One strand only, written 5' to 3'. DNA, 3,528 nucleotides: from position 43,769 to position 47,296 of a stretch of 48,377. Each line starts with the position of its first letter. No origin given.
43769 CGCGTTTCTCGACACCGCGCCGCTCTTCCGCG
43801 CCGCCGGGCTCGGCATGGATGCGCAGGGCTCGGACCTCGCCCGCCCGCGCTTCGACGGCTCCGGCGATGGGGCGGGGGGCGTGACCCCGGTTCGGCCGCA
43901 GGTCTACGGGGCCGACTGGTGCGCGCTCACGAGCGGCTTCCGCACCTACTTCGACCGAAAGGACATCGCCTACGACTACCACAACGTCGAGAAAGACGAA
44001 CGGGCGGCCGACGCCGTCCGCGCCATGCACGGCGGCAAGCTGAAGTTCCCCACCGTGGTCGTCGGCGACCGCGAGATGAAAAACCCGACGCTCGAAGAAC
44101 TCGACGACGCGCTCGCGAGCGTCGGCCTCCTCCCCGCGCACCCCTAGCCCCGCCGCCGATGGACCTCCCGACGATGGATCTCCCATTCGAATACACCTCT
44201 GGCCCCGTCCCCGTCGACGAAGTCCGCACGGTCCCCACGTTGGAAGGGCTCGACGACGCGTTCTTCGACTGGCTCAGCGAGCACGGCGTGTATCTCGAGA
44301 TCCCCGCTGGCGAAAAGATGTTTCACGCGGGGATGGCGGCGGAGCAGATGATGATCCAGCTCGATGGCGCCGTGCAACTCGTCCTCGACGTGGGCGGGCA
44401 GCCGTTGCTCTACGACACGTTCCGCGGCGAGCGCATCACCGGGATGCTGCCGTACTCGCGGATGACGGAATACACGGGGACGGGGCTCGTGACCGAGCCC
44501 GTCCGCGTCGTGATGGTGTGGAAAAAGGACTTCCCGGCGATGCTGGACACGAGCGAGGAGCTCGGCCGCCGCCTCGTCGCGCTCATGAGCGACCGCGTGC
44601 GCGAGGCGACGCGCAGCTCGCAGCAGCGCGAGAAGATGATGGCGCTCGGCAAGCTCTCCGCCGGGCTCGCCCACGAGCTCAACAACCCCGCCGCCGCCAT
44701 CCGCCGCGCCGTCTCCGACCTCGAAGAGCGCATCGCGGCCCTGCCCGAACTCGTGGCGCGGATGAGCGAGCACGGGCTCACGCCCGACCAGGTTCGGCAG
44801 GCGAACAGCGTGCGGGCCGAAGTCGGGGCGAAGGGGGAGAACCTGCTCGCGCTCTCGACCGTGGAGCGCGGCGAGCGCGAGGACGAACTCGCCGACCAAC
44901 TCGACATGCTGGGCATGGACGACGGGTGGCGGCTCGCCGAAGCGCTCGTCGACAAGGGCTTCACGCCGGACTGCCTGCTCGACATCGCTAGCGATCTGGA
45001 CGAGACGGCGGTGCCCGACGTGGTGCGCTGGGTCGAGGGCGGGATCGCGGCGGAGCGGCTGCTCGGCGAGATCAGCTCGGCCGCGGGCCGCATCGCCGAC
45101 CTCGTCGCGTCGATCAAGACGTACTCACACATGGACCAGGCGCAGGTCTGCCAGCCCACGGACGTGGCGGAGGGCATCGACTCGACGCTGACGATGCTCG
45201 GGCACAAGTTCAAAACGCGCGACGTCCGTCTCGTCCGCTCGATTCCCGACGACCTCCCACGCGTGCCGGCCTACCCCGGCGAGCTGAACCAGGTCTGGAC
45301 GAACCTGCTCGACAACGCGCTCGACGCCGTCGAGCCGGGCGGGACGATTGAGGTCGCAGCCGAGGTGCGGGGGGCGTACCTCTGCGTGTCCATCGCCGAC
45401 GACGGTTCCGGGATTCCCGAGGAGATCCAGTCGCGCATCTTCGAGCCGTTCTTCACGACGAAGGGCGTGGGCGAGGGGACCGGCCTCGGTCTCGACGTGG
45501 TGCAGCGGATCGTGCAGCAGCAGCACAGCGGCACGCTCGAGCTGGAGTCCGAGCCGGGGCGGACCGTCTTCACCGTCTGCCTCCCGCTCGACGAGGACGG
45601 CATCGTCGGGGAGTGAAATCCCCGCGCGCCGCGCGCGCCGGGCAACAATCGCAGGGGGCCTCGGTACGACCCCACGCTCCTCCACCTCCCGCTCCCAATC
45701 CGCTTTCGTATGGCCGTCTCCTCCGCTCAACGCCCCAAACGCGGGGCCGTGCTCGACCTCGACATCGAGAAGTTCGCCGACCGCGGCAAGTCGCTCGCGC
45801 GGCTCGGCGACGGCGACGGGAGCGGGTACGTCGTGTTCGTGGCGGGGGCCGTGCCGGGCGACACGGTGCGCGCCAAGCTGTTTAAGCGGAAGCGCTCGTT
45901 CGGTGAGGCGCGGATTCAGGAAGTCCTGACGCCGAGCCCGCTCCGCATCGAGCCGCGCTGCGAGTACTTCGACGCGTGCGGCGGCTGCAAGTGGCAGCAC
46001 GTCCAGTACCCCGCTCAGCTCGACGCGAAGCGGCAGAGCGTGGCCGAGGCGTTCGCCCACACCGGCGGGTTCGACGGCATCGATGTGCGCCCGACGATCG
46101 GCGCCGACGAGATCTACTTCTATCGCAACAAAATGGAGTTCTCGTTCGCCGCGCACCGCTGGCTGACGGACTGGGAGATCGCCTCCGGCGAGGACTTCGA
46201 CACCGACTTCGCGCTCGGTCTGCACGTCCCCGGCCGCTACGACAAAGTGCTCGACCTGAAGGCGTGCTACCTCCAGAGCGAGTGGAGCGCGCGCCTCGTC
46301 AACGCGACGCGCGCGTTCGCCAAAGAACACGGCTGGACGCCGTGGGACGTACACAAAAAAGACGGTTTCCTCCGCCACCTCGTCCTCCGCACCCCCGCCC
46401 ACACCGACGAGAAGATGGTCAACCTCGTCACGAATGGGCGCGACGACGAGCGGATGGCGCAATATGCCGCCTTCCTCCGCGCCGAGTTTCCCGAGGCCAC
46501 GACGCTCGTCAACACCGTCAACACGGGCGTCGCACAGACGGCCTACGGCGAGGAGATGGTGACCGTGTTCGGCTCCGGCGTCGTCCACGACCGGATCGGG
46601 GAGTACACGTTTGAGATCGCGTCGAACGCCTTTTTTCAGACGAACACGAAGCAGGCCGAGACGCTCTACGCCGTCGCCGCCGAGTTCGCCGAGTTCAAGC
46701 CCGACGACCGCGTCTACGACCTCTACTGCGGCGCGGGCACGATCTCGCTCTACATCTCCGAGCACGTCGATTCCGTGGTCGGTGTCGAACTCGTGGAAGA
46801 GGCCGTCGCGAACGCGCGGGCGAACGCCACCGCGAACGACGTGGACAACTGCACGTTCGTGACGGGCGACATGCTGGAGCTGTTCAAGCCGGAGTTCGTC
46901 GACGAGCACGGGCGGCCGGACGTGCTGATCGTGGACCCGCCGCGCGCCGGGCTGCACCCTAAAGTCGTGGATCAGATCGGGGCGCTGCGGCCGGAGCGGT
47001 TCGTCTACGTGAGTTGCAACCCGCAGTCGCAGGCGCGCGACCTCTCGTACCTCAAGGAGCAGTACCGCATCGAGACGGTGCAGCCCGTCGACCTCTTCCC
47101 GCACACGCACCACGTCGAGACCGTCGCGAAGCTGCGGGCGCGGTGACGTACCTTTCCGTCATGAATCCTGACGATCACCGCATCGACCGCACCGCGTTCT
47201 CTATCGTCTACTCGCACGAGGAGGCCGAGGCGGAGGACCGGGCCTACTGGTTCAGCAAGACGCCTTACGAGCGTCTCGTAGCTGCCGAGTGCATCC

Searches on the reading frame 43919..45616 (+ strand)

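Call 6: search_protein_families(library=pfam, proteins=[window:43919-45616:+], max_evalue=0.001)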
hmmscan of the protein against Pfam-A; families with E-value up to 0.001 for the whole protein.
window:43919-45616:+ (565 aa): 3 families
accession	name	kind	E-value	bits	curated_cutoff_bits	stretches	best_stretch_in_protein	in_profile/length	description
PF02518.31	HATPase_c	-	6.3e-27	94.7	26.4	1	455-558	5-110/111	Histidine kinase-, DNA gyrase B-, and HSP90-like ATPase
PF14501.12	HATPase_c_5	-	2.3e-05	24.7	22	1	456-555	6-101/102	GHKL domain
PF00027.35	cNMP_binding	-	8.9e-05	22.8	27.5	1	127-211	3-88/89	Cyclic nucleotide-binding domain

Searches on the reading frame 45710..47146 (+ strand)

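Call 6: search_protein_families(library=pfam, proteins=[window:45710-47146:+], max_evalue=0.001)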
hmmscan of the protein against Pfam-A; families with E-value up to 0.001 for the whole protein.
window:45710-47146:+ (478 aa): 9 families
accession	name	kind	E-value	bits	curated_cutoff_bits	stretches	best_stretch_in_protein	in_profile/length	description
PF05958.17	tRNA_U5-meth_tr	-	2.6e-25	89.6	23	1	293-473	166-352/357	tRNA (Uracil-5-)-methyltransferase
PF13847.12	Methyltransf_31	-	6e-10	39.4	27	1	331-398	3-72/145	Methyltransferase domain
PF13649.12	Methyltransf_25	-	2.6e-08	34.9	27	1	335-392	1-59/97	Methyltransferase domain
PF05175.20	MTS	-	3.5e-07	30.5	23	1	331-397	31-99/170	Methyltransferase small domain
PF01938.26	TRAM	-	4.7e-06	26.8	21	1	10-69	3-60/61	TRAM domain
PF09445.16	Methyltransf_15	-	2.8e-05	24.2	22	1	334-415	3-84/165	RNA cap guanine-N2 methyltransferase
PF01135.25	PCMT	-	3.5e-05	24.1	20.3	1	302-387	44-132/210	Protein-L-isoaspartate(D-aspartate) O-methyltransferase (PCMT)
PF08241.18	Methyltransf_11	-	7.3e-05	23.8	21.2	1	338-398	3-62/95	Methyltransferase domain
PF03602.21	Cons_hypoth95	-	8.2e-05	22.8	24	1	331-442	41-158/182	Conserved hypothetical protein 95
